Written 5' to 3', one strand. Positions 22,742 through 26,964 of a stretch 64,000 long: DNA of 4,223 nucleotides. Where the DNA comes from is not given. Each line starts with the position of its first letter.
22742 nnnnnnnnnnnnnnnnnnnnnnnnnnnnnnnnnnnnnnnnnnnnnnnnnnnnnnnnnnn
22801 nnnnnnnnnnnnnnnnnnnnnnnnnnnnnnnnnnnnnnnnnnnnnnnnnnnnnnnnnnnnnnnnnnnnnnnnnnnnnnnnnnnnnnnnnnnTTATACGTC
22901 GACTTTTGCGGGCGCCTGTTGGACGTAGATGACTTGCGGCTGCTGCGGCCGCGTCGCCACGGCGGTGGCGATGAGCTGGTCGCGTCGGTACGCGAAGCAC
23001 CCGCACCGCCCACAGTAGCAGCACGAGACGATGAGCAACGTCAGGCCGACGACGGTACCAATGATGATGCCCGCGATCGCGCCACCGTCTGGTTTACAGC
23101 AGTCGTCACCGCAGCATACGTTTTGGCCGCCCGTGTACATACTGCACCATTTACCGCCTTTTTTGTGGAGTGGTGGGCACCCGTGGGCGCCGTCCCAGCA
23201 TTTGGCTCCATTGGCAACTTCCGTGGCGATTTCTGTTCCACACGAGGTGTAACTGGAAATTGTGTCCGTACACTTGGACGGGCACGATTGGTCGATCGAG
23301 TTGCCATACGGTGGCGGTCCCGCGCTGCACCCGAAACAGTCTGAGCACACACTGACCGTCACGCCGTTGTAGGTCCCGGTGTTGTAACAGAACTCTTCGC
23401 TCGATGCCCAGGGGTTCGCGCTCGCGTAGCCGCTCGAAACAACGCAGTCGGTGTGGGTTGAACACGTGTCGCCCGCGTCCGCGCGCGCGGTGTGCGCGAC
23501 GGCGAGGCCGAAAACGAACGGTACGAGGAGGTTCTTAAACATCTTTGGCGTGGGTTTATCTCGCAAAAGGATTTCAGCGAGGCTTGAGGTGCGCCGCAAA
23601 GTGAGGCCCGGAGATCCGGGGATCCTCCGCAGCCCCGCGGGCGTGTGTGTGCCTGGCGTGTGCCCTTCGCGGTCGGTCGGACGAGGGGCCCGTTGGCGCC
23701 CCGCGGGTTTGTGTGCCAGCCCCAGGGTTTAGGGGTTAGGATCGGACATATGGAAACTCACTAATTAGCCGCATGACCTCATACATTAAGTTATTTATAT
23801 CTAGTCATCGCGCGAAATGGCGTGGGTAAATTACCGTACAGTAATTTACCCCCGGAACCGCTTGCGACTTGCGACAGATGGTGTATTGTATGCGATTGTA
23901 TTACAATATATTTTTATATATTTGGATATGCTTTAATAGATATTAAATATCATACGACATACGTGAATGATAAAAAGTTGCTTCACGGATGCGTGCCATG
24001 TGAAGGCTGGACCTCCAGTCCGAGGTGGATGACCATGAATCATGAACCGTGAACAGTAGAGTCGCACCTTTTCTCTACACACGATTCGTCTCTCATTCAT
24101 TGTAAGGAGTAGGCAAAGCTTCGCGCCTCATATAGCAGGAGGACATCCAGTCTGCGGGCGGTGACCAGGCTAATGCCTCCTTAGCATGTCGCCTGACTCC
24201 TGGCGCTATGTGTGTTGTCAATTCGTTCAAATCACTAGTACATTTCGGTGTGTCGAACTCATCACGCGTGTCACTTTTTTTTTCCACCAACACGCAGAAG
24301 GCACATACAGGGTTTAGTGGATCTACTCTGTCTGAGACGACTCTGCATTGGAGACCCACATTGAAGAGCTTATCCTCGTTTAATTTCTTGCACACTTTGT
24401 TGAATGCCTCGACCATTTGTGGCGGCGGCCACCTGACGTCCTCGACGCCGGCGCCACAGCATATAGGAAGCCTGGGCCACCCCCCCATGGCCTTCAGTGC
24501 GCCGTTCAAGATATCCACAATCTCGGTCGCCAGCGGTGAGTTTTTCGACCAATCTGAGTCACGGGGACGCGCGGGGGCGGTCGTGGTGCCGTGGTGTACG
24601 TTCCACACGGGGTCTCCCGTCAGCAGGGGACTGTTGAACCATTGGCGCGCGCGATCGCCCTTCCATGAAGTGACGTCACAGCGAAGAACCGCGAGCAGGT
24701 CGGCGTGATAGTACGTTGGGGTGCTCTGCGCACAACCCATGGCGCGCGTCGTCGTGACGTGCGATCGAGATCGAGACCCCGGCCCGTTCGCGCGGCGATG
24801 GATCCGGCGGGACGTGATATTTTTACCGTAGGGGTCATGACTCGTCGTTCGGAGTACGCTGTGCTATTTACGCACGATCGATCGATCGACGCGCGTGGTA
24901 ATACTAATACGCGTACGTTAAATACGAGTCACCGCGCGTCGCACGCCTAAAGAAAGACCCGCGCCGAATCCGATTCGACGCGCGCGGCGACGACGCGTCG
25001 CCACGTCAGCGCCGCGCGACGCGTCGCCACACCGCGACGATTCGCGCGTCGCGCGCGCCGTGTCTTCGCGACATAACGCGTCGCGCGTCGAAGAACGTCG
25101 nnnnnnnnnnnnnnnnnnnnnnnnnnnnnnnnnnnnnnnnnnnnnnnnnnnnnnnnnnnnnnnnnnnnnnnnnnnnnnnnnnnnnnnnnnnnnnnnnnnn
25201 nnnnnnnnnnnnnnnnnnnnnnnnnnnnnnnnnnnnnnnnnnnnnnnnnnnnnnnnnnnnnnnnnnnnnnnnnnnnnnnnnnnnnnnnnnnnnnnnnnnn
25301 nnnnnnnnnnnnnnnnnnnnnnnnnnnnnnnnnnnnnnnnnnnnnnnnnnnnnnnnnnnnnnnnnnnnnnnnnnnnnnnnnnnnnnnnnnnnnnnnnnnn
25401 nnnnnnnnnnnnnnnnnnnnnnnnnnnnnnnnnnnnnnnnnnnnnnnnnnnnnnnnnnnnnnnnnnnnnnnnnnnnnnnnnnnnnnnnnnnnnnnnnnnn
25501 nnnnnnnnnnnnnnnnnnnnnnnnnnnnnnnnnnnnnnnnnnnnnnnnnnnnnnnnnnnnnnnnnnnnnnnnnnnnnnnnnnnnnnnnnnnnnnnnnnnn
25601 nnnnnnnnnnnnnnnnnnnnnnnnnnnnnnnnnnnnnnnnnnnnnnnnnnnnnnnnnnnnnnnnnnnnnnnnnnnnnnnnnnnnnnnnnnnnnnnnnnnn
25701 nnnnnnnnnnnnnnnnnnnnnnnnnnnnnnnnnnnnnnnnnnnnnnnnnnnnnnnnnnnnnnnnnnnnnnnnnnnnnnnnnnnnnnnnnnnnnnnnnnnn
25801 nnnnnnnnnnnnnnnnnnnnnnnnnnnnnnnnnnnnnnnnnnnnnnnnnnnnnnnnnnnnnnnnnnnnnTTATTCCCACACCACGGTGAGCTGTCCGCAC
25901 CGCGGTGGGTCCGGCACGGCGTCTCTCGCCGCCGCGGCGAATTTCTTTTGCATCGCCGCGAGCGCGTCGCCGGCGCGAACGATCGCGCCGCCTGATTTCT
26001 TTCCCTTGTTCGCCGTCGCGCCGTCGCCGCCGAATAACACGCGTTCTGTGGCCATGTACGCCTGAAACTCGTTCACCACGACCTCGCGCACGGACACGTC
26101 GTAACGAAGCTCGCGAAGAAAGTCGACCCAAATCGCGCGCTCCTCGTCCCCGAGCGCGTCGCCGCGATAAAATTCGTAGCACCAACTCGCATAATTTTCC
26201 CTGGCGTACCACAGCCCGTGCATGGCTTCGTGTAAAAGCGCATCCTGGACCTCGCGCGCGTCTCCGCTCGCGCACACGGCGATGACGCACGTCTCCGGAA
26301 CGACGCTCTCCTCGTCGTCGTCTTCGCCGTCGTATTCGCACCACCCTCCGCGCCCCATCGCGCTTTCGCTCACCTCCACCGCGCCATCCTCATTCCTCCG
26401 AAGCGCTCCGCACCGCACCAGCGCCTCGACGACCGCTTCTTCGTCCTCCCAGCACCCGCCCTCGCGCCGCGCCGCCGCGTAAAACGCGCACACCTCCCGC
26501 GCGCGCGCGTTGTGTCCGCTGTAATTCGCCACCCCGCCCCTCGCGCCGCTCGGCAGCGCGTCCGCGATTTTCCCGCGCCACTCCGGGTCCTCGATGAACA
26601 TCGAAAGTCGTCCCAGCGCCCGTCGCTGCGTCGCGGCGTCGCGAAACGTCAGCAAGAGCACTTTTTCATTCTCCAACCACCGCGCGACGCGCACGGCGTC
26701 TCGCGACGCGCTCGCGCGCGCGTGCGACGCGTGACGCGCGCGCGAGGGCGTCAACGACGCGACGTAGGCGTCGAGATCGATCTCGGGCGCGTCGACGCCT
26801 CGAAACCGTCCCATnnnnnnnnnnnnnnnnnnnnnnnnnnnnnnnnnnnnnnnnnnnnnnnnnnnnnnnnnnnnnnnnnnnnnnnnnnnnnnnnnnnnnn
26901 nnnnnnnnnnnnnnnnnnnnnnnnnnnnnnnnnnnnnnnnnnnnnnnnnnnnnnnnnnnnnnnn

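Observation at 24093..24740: MGCAQS dual-acylation-motif protein whose C-terminal half is encoded inside the AT-rich island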

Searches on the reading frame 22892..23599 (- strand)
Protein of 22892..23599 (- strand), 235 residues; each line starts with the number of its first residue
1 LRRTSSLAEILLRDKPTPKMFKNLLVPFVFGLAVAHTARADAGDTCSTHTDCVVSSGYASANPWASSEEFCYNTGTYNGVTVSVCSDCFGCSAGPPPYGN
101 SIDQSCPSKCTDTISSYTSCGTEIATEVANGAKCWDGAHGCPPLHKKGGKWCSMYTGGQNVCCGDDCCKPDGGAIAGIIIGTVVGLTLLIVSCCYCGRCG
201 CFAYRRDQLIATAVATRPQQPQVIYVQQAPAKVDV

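Call 5: search_protein_families(library=pfam, proteins=[window:22892-23599:-], max_evalue=1)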
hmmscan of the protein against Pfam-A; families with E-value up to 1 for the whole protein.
window:22892-23599:- (235 aa): 1 family
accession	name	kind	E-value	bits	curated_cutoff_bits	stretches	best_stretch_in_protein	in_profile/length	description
PF14991.11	MLANA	-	0.029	15.1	27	1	176-211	26-61/117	Protein melan-A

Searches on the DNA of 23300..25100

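Call 46: search_rna_families(source=window, start=23300, end=25100, threshold=evalue, max_evalue=10, show_alignments=2)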
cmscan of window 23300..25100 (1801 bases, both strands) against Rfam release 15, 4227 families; matches with E-value up to 10: 8.
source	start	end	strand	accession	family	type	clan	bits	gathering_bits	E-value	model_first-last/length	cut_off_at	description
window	24978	25052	-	RF02827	Scr6106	Gene; sRNA;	-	22.2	52.5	7.8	1-85/85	no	Streptomyces RNA 6106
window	24970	25044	-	RF04248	MIR7486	Gene; miRNA;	-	21.1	67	1.4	1-87/87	no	MIR7486 microRNA precursor family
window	24992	25093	-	RF01521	CC1840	Gene; sRNA;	-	19.8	50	8.7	1-95/95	no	caulobacter sRNA CC1840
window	24973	25042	-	RF00877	mir-592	Gene; miRNA;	-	18.4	67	1.5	1-88/88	no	mir-592 microRNA precursor family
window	25013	25087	-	RF03816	MIR6297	Gene; miRNA;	-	18.4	114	4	15-93/107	no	MIR6297 microRNA precursor family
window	24916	25028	-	RF02786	snoTBR2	Gene; snRNA; snoRNA; CD-box;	-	18.3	62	2.7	1-109/109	no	Small nucleolar RNA TBR2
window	24954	25088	-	RF02868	ncS037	Gene; sRNA;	-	17.3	112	5.9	1-152/152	no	Burkholderia sRNA 37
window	25035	25090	-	RF03934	mir-m107-1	Gene; miRNA;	-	16.8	83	9.4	1-65/65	no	mir-m107-1 microRNA precursor family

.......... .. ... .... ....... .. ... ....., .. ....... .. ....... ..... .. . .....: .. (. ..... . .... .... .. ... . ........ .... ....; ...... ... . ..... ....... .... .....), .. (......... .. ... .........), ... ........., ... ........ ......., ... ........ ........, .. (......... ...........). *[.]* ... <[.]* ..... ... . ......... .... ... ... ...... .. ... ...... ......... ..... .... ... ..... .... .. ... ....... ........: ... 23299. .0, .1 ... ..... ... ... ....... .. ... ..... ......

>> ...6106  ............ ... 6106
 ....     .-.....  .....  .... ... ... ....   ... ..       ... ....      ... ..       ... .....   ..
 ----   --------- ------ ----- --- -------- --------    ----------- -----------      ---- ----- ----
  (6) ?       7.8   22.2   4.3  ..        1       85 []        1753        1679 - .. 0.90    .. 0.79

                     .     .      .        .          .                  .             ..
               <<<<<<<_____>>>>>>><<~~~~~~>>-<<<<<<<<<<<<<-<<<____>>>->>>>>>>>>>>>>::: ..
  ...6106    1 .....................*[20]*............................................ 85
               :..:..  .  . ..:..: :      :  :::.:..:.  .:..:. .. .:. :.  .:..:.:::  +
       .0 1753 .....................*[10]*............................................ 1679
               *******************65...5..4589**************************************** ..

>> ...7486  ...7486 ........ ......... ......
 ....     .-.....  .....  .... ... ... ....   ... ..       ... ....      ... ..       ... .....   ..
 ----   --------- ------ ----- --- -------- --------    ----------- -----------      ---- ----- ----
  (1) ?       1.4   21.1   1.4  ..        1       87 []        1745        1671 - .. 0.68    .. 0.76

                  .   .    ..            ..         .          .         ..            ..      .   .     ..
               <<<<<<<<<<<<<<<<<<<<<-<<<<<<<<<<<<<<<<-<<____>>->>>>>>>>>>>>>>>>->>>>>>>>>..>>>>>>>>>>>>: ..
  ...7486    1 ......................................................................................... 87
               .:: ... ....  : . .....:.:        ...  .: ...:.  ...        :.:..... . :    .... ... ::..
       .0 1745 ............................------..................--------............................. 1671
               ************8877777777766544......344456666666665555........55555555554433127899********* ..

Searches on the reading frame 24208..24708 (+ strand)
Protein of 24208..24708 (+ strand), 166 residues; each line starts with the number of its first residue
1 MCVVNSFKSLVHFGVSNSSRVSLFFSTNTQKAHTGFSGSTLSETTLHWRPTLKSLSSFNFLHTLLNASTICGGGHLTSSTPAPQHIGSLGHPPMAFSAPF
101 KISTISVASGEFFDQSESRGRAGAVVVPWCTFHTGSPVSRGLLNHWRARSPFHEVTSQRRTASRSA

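Call 5: search_protein_families(library=pfam, proteins=[window:24208-24708:+], max_evalue=1)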
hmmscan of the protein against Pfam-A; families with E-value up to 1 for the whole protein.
window:24208-24708:+ (166 aa): 0 families

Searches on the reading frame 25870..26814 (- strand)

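Call 5: search_protein_families(library=pfam, proteins=[window:25870-26814:-], max_evalue=1)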
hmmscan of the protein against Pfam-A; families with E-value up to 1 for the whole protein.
window:25870-26814:- (314 aa): 1 family
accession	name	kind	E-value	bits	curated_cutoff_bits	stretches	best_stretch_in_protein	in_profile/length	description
PF13809.12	Tubulin_2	-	0.13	11.9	27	1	32-88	84-144/356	Tubulin like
